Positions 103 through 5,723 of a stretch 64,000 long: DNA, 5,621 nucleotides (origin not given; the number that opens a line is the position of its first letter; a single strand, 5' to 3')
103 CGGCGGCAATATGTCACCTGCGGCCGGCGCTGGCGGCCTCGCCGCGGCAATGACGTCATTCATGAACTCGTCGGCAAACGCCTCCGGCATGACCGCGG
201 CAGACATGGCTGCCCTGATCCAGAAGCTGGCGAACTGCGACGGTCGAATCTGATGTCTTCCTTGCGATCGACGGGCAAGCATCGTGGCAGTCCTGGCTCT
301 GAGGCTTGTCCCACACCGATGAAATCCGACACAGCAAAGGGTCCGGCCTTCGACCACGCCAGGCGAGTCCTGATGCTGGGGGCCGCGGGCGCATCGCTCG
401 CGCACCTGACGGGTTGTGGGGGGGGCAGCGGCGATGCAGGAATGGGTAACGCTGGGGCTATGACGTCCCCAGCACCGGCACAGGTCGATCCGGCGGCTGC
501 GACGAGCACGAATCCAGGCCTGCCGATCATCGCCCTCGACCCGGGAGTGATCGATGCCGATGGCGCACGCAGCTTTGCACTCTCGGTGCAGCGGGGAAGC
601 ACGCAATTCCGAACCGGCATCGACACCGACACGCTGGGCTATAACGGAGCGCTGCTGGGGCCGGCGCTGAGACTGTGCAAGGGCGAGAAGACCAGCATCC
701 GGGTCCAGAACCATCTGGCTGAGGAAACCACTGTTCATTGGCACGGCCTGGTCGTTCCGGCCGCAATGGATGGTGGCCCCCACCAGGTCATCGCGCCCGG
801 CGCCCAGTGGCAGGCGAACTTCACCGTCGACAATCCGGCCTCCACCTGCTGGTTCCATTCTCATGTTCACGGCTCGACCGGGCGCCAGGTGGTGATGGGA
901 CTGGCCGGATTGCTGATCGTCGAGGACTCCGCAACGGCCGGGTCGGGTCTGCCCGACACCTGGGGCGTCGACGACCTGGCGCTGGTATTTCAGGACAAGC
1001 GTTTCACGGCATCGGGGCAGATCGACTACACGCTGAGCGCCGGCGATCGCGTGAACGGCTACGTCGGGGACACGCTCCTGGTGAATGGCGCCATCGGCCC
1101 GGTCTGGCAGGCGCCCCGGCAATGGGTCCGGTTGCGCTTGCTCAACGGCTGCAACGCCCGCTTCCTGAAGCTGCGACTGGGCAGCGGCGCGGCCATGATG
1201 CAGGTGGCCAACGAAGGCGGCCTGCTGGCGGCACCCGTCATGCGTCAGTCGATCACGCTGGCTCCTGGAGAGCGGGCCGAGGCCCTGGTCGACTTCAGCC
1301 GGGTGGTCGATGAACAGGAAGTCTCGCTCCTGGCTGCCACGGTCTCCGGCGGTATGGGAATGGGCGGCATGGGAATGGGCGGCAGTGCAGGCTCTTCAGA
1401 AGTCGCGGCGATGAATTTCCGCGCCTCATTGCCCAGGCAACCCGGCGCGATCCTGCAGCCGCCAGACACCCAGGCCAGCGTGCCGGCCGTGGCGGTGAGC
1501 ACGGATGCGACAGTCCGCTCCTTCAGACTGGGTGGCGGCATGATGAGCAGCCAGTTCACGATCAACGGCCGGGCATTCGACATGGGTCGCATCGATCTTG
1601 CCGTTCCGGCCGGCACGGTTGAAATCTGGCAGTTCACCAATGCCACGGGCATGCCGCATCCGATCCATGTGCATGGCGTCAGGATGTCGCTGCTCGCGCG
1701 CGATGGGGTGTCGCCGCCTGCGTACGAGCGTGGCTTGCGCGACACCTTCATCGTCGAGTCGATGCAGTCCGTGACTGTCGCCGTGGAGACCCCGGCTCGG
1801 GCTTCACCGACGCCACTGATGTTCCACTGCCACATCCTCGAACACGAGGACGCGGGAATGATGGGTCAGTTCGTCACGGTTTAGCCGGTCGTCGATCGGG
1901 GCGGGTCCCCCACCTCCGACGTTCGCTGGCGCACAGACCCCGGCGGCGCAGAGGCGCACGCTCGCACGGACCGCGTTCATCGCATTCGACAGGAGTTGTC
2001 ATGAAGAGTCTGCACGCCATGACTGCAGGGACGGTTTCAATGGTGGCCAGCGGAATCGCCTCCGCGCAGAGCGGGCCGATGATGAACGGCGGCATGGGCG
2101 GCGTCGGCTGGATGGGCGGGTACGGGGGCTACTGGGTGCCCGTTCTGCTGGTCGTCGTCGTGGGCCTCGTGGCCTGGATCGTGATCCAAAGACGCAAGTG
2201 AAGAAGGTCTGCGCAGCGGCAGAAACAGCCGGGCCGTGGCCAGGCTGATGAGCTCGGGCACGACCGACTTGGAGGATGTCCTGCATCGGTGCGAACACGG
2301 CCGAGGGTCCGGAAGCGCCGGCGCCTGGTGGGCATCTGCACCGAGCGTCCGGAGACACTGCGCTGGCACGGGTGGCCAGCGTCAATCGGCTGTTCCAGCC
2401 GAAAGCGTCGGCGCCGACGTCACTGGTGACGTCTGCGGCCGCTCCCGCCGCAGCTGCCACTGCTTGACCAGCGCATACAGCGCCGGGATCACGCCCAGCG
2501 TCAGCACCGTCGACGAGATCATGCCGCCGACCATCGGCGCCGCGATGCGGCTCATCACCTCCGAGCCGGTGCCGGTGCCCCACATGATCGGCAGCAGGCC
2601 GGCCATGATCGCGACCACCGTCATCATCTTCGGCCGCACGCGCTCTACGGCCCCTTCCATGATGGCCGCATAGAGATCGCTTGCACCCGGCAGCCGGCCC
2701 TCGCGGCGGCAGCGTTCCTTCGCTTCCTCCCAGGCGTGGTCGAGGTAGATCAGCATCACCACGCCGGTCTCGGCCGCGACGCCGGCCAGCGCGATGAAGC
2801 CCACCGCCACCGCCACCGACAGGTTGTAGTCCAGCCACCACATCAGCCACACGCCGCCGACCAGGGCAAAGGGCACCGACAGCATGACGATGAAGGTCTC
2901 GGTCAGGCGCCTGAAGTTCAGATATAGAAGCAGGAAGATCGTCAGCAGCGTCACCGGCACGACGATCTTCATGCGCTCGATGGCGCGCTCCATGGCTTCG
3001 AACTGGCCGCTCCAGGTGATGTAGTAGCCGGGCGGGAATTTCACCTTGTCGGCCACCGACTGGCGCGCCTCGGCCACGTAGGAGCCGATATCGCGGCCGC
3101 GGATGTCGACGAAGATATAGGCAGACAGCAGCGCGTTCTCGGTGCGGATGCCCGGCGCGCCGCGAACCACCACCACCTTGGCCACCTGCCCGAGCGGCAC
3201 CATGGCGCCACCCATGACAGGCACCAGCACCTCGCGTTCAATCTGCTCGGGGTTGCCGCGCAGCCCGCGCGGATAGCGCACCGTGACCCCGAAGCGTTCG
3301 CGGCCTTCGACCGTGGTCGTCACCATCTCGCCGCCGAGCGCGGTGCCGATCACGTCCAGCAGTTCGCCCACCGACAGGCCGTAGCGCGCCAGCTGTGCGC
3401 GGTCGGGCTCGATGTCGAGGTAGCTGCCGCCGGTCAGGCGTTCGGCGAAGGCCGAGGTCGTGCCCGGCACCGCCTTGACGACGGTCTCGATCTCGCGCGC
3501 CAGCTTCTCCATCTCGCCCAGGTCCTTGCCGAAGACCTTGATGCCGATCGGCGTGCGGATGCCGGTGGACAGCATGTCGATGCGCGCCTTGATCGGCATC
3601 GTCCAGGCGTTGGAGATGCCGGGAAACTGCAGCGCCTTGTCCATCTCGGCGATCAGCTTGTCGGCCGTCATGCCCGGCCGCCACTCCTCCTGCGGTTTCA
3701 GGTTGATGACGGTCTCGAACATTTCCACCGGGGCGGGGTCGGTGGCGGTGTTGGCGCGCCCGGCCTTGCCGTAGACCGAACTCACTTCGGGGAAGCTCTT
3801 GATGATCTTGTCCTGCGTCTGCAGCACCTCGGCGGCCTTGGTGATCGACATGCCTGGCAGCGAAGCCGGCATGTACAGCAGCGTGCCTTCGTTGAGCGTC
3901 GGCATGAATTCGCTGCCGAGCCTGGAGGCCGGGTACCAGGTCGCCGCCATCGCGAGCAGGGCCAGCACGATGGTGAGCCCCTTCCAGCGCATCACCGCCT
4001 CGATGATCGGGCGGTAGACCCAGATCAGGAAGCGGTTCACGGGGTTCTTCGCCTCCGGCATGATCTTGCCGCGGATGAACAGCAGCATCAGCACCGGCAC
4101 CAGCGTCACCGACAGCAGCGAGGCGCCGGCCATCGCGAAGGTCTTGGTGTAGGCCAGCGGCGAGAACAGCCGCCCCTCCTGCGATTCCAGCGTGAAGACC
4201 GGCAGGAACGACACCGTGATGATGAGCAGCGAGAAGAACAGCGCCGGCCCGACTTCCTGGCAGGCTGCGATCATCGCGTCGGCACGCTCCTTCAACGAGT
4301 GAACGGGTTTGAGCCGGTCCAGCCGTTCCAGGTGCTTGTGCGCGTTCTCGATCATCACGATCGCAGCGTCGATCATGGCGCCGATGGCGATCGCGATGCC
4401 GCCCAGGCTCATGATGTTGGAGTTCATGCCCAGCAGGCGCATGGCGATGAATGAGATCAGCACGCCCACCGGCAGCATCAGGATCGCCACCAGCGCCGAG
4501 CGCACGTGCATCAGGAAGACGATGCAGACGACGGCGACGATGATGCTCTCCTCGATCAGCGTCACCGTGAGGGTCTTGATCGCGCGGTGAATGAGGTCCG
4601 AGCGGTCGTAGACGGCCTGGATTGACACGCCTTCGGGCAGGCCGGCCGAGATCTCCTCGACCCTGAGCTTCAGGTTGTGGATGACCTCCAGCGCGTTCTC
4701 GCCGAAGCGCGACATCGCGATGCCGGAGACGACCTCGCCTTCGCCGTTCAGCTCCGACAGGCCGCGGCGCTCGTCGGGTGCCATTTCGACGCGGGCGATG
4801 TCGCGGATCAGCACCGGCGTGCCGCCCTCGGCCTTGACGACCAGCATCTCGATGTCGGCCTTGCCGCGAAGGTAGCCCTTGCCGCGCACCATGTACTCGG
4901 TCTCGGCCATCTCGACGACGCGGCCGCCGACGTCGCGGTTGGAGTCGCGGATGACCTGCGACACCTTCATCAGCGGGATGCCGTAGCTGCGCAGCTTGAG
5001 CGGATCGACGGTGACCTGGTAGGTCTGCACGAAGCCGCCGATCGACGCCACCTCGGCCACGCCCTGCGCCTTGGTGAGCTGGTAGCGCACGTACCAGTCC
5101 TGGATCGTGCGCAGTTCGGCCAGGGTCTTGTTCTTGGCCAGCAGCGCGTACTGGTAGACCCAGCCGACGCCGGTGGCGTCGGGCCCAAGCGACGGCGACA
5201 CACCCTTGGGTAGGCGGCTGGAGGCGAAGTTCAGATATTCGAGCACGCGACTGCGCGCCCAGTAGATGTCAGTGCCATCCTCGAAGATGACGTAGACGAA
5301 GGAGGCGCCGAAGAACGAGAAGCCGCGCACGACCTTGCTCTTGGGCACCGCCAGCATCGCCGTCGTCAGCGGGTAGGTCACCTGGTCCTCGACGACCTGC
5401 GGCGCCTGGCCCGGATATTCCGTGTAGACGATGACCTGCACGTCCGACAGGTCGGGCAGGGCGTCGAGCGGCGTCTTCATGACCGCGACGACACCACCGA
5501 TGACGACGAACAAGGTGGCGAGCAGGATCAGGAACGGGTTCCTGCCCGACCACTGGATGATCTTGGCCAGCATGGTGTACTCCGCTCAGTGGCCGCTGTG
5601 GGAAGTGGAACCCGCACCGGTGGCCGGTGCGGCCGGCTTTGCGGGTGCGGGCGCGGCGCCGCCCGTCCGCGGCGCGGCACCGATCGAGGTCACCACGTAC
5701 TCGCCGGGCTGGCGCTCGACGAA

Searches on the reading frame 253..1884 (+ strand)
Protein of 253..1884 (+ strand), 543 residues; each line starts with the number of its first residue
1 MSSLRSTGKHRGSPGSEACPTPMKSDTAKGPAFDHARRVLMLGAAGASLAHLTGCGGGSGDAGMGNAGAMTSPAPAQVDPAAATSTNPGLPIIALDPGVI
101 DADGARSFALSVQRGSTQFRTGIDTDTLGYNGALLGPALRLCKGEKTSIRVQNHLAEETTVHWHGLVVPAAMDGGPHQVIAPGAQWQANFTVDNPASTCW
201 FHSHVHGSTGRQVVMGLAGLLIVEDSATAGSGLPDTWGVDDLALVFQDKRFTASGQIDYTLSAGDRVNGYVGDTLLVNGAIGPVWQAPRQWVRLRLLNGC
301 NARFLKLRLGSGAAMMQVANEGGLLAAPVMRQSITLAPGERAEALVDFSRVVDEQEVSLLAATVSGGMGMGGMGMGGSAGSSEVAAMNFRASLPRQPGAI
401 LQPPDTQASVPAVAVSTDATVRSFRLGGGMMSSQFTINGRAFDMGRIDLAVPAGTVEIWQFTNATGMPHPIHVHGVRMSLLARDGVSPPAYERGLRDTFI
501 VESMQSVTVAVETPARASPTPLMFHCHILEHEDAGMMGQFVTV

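Call 19: find_encoding_contigs(protein=window:253-1884:+, flank=10000, max_places=3)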
Protein window:253-1884:+ (543 aa): no gene with exactly this product is on record in the collection.

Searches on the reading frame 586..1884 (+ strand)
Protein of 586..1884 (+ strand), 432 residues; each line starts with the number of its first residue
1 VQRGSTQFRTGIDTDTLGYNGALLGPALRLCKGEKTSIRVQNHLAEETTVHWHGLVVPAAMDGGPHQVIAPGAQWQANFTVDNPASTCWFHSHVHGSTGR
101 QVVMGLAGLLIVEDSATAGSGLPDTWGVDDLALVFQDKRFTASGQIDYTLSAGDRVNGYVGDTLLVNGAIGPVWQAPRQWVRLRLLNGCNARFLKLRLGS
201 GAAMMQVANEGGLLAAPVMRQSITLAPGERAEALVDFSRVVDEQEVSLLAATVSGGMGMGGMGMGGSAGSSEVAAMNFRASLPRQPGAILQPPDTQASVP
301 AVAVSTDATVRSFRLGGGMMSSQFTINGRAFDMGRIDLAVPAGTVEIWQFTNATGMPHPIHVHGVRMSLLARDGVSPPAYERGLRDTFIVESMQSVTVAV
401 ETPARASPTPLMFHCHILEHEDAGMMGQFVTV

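Call 16: find_encoding_contigs(protein=window:586-1884:+, flank=10000, max_places=2)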
Protein window:586-1884:+ (432 aa): no gene with exactly this product is on record in the collection.

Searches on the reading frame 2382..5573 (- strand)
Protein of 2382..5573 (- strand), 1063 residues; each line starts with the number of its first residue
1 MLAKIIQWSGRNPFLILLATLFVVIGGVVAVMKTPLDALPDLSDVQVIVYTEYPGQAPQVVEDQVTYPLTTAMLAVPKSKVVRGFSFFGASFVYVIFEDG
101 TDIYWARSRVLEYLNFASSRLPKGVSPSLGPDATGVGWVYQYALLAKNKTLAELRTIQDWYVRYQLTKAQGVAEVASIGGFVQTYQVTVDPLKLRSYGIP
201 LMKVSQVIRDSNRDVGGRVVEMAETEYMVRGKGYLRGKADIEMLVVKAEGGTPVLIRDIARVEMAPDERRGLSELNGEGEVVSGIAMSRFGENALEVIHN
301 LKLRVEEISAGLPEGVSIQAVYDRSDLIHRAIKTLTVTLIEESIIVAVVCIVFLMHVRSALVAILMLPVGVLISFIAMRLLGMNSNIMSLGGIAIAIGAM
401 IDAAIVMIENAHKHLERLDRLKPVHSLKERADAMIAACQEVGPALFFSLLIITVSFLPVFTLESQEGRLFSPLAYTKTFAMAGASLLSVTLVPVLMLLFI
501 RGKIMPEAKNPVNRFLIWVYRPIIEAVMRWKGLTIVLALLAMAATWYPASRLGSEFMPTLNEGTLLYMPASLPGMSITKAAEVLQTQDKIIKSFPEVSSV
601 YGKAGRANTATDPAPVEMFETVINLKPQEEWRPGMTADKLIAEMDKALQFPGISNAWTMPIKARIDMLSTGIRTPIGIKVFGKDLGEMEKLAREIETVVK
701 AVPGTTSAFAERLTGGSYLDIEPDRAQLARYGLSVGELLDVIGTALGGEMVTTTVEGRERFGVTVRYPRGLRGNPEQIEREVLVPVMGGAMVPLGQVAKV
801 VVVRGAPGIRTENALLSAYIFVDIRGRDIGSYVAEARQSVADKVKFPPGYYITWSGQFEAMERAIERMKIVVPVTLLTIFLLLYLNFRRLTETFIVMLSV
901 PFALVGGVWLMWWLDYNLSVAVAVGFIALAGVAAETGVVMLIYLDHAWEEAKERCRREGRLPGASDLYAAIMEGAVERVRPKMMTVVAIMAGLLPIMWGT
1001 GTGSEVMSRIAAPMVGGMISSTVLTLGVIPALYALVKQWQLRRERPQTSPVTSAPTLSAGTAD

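Call 20: find_encoding_contigs(protein=window:2382-5573:-, flank=10000, max_places=3)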
Protein window:2382-5573:- (1063 aa): 7 contigs read that carry it; 1 place shown.
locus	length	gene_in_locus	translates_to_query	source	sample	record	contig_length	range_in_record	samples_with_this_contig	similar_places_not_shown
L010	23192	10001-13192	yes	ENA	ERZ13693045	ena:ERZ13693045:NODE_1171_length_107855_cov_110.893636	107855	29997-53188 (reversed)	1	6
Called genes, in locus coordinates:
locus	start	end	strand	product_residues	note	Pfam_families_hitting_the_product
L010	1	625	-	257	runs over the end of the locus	PF12797:Fer4_2 (weak), PF13237:Fer4_10 (weak), PF13247:Fer4_11, PF12797:Fer4_2 (weak), PF00037:Fer4 (weak), PF12837:Fer4_6 (weak), PF13237:Fer4_10 (weak), PF13247:Fer4_11, +4 more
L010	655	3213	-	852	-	PF04879:Molybdop_Fe4S4, PF00384:Molybdopterin, PF01568:Molydop_binding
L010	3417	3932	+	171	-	PF03205:MobB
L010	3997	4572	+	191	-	PF10649:DUF2478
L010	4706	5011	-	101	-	PF01568:Molydop_binding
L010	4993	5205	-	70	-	PF04002:RadC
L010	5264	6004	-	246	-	-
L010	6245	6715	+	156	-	-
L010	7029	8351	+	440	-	PF02321:OEP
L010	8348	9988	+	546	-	PF25919:BSH_CusB, PF25973:BSH_CzcB (weak), PF25944:Beta-barrel_RND (weak), PF25954:Beta-barrel_RND_2, PF25975:CzcB_C, PF25989:YknX_C, PF11604:CusF_Ec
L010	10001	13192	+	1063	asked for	PF00873:ACR_tran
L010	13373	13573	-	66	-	-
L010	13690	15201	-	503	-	PF07732:Cu-oxidase_3, PF07731:Cu-oxidase_2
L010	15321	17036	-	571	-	-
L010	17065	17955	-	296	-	PF20112:DUF6502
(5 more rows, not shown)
